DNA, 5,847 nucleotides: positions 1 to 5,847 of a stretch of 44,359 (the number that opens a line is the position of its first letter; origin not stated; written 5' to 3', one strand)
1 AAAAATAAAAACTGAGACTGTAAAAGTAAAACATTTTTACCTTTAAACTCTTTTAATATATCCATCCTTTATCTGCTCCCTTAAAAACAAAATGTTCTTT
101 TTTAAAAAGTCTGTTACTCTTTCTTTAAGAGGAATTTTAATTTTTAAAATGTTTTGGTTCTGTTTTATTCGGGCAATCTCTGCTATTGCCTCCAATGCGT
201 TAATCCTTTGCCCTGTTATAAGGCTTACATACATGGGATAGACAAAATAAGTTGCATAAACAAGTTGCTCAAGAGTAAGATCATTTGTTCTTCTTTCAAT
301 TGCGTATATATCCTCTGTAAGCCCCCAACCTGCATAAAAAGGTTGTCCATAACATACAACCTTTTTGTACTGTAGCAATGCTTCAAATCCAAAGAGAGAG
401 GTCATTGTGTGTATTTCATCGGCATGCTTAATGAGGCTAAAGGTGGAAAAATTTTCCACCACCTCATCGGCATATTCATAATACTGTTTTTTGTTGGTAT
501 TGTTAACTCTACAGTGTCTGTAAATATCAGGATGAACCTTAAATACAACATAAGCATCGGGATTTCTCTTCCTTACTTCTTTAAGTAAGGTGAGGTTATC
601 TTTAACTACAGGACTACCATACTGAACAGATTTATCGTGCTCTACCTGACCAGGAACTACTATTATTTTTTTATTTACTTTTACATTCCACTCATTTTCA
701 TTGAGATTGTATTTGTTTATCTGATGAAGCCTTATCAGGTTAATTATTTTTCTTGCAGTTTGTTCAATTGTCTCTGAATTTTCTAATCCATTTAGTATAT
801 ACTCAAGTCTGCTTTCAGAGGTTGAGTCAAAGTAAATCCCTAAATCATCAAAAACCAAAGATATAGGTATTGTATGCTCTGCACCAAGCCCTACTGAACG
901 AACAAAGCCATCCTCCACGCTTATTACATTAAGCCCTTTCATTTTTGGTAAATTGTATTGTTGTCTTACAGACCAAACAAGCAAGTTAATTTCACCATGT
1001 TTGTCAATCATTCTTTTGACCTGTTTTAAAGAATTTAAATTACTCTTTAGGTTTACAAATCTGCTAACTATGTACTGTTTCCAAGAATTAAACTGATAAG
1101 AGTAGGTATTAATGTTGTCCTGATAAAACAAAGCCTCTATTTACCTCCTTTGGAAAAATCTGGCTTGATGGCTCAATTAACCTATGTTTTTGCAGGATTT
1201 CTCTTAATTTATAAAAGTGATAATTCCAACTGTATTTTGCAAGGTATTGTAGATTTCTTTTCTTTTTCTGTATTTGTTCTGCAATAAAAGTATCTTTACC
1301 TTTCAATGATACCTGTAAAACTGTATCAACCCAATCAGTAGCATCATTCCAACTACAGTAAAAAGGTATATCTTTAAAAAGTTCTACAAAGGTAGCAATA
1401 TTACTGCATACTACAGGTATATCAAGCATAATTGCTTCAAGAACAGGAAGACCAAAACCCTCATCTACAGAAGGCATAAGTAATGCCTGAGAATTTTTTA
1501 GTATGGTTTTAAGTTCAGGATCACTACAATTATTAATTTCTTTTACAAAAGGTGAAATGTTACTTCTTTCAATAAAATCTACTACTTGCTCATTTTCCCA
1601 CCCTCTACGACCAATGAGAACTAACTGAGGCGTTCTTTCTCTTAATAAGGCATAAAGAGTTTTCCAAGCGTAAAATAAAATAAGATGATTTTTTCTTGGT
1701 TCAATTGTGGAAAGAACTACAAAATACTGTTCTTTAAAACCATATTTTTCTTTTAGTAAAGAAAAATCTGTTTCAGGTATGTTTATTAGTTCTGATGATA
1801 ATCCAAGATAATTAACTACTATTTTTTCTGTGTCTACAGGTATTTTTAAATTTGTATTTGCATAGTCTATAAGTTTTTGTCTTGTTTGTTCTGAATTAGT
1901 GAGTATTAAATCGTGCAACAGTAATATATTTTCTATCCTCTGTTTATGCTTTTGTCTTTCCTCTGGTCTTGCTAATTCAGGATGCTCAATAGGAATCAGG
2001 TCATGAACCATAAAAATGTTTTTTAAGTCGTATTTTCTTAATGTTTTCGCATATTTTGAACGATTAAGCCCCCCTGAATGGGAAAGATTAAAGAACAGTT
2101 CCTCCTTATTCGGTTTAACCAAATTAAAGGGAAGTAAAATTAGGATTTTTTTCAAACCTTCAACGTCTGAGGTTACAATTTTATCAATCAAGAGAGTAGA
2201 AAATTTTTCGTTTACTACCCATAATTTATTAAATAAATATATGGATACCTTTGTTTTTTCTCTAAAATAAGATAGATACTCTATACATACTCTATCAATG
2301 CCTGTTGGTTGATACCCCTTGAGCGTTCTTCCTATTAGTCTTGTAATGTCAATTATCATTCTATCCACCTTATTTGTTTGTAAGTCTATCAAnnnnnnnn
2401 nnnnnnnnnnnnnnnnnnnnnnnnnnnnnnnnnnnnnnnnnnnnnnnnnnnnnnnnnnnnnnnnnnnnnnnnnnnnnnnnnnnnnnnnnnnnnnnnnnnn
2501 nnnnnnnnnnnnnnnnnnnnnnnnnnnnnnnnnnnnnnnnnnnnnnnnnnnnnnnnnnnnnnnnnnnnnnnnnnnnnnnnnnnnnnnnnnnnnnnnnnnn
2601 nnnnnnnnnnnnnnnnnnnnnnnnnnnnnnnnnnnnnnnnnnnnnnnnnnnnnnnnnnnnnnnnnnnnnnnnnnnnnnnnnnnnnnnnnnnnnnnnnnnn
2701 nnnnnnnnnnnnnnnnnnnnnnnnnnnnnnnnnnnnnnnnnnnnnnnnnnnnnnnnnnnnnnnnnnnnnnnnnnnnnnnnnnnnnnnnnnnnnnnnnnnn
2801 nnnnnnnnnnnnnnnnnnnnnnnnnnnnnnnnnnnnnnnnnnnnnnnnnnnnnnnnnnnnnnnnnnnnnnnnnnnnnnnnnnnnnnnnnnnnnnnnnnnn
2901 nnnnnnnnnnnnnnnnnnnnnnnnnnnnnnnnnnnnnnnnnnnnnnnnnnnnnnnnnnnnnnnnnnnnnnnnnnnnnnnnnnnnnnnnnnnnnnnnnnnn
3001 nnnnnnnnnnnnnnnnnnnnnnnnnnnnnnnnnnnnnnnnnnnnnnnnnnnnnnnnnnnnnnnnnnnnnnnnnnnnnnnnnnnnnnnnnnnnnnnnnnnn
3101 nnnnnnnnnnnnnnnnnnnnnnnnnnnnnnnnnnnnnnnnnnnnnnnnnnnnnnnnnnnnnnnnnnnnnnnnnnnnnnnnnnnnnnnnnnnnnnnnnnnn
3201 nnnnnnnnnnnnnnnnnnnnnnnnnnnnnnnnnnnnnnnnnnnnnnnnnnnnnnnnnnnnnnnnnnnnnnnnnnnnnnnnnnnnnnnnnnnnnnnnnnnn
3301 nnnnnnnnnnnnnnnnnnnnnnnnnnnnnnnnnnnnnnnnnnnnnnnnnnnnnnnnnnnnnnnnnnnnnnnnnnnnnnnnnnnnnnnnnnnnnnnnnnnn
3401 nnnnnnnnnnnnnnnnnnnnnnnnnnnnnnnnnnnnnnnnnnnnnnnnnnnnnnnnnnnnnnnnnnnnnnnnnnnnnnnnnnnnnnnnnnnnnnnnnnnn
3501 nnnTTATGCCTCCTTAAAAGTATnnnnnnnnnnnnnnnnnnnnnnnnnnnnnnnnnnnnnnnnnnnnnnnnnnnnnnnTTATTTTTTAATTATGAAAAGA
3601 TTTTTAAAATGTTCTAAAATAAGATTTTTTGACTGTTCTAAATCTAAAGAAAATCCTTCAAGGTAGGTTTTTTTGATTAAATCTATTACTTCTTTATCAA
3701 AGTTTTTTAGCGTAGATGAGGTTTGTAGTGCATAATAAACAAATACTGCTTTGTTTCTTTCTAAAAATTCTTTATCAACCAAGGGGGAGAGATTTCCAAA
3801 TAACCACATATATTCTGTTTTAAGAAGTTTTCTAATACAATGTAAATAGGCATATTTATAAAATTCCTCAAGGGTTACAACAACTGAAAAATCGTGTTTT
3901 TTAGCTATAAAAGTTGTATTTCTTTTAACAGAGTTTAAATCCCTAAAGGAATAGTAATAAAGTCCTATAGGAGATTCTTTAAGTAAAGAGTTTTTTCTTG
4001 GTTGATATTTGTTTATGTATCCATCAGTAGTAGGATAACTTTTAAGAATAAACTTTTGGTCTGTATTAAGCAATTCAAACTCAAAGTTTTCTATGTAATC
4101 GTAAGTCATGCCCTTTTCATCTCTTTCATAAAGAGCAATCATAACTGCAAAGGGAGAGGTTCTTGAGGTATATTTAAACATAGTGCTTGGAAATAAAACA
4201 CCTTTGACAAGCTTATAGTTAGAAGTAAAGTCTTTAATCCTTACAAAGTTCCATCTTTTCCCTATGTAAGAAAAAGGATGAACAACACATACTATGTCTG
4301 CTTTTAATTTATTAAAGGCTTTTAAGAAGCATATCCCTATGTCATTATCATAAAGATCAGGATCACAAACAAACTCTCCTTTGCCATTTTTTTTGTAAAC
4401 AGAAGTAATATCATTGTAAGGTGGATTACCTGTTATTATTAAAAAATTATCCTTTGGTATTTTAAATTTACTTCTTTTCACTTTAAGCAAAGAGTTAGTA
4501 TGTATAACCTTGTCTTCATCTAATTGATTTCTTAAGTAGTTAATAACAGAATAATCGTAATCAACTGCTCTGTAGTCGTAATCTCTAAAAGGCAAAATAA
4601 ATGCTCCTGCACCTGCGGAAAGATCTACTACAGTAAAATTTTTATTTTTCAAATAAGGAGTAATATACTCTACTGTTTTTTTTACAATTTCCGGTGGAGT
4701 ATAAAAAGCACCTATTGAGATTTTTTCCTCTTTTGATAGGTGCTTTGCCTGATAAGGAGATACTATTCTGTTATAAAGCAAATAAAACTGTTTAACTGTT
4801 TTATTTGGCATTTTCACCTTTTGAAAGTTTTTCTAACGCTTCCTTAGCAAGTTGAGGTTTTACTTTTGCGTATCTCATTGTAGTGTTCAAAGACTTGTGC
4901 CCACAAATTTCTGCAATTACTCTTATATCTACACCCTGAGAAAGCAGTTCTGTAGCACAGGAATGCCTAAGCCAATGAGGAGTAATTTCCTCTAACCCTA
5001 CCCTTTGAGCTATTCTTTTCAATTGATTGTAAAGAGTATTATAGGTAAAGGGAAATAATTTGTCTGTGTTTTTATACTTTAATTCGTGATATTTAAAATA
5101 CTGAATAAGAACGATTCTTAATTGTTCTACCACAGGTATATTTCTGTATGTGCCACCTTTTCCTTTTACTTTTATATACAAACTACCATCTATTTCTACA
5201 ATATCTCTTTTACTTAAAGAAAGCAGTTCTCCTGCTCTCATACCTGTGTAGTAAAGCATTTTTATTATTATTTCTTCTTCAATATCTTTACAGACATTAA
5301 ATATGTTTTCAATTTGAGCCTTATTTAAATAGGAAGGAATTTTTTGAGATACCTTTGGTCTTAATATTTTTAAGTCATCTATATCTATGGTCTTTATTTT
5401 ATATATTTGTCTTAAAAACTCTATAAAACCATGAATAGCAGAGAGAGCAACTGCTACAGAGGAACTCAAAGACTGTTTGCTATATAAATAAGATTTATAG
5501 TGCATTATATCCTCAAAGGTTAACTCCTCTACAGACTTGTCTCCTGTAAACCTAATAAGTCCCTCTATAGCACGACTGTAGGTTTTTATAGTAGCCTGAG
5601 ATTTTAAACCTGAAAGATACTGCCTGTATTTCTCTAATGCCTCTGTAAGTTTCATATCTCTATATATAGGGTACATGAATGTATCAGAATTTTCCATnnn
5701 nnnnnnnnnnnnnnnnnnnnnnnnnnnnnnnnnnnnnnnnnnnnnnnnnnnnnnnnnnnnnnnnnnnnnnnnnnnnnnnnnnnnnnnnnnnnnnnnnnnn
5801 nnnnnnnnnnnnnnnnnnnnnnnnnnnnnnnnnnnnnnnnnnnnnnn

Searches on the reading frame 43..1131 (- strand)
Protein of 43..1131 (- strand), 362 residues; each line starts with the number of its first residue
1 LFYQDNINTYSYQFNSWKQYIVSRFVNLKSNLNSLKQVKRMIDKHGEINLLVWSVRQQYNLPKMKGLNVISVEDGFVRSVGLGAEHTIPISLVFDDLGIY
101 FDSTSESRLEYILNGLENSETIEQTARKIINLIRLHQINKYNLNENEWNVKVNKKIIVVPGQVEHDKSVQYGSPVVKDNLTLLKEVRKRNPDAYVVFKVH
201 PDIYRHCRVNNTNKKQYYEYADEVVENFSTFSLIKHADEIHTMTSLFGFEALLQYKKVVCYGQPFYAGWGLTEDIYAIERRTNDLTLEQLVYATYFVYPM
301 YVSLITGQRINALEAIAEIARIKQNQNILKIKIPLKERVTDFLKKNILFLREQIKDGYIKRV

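Call 8: search_protein_families(library=pfam, proteins=[window:43-1131:-], max_evalue=10)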
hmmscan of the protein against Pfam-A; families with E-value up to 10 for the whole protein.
window:43-1131:- (362 aa): 4 families
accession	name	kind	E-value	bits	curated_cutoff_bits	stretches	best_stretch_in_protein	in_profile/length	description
PF05159.20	Capsule_synth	-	1.1e-42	147.1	20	2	144-309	134-309/310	Capsule polysaccharide biosynthesis protein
PF21440.4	aSelB_III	-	0.01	16.4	19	1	125-200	3-73/108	Archaeal selenocysteine-specific elongation factor, domain III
PF21690.3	MJ1010-like_2nd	-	0.018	15.7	27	2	106-154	12-59/91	Uncharacterized ATP-binding protein MJ1010-like, C-terminal domain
PF12774.13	AAA_6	-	0.16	11.4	25.2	1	121-229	184-292/327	Hydrolytic ATP binding site of dynein motor region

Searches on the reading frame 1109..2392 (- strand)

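Call 8: search_protein_families(library=pfam, proteins=[window:1109-2392:-], max_evalue=10)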
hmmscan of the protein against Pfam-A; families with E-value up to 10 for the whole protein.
window:1109-2392:- (427 aa): 4 families
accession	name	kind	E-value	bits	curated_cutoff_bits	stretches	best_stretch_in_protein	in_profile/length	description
PF00534.26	Glycos_transf_1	-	1.3e-17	64.3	26.4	1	215-362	7-156/172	Glycosyl transferases group 1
PF13692.12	Glyco_trans_1_4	-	5.2e-12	46.7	27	1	223-360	3-138/142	Glycosyl transferases group 1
PF20706.3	GT4-conflict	-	1.9e-10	40.7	26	1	234-342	212-323/385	Family 4 Glycosyltransferase in conflict systems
PF13439.12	Glyco_transf_4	-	0.016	15.6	28.5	1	114-178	88-152/170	Glycosyltransferase Family 4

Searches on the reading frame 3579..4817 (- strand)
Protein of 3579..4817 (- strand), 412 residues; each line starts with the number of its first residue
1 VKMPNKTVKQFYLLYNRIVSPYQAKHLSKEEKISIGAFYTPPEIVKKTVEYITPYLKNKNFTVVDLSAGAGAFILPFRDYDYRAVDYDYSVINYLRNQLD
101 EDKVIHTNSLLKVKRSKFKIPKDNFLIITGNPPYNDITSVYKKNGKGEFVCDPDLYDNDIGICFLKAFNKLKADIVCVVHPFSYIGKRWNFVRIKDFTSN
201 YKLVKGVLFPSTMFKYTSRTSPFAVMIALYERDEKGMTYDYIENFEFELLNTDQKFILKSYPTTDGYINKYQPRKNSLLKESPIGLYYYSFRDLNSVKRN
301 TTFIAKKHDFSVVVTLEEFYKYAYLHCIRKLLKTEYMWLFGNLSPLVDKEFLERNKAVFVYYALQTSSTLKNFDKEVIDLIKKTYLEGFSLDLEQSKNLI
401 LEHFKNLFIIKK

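Call 8: search_protein_families(library=pfam, proteins=[window:3579-4817:-], max_evalue=10)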
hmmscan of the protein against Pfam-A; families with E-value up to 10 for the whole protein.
window:3579-4817:- (412 aa): 2 families
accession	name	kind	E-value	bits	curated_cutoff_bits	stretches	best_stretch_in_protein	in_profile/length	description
PF02384.22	N6_Mtase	-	1.5e-05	25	20.4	1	26-80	16-67/311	N-6 DNA Methylase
PF07669.17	Eco57I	-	0.00046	20.8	25.3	1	97-209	44-165/171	Eco57I restriction-modification methylase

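Call 72: search_protein_families(library=padloc, proteins=[window:3579-4817:-], max_evalue=0.001)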
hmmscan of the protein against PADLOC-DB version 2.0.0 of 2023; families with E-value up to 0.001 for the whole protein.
window:3579-4817:- (412 aa): 6 families
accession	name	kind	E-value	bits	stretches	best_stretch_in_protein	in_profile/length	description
PDLC03275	MTase_II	-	2.8e-43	146.8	1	24-357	5-319/343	Type II methyltransferase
PDLC03311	MTase_II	-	1.2e-09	35.4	1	23-228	5-206/464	Type II methyltransferase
PDLC03719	oMTase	-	1.7e-06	25.3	1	24-146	14-134/387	orphan methyltransferase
PDLC03021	MTase_I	-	3.2e-06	24.3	0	34-75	162-200/491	Type I methyltransferase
PDLC03258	MTase_II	-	8.6e-06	23.1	1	23-144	10-122/366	Type II methyltransferase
PDLC03338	MTase_II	-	0.00058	16.7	0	27-77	121-172/604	Type II methyltransferase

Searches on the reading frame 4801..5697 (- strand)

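Call 8: search_protein_families(library=pfam, proteins=[window:4801-5697:-], max_evalue=10)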
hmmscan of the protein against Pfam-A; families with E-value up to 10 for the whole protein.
window:4801-5697:- (298 aa): 6 families
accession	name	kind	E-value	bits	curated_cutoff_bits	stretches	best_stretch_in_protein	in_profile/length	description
PF00589.27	Phage_integrase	-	4.1e-33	115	27.1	1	123-280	2-169/172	Phage integrase family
PF13495.12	Phage_int_SAM_4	-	5.4e-09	36.8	27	1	32-91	14-74/85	Phage integrase, N-terminal SAM-like domain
PF02899.23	Phage_int_SAM_1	-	8.1e-08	32.9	22.3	1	22-96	2-80/83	Phage integrase, N-terminal SAM-like domain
PF13102.12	Phage_int_SAM_5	-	6.4e-07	30.1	22.3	2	18-80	3-67/98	Phage integrase SAM-like domain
PF16795.10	Phage_integr_3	-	0.024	15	27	1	198-288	71-155/161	Archaeal phage integrase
PF09314.17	DUF1972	-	0.05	13.6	25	1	109-181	60-130/186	Domain of unknown function (DUF1972)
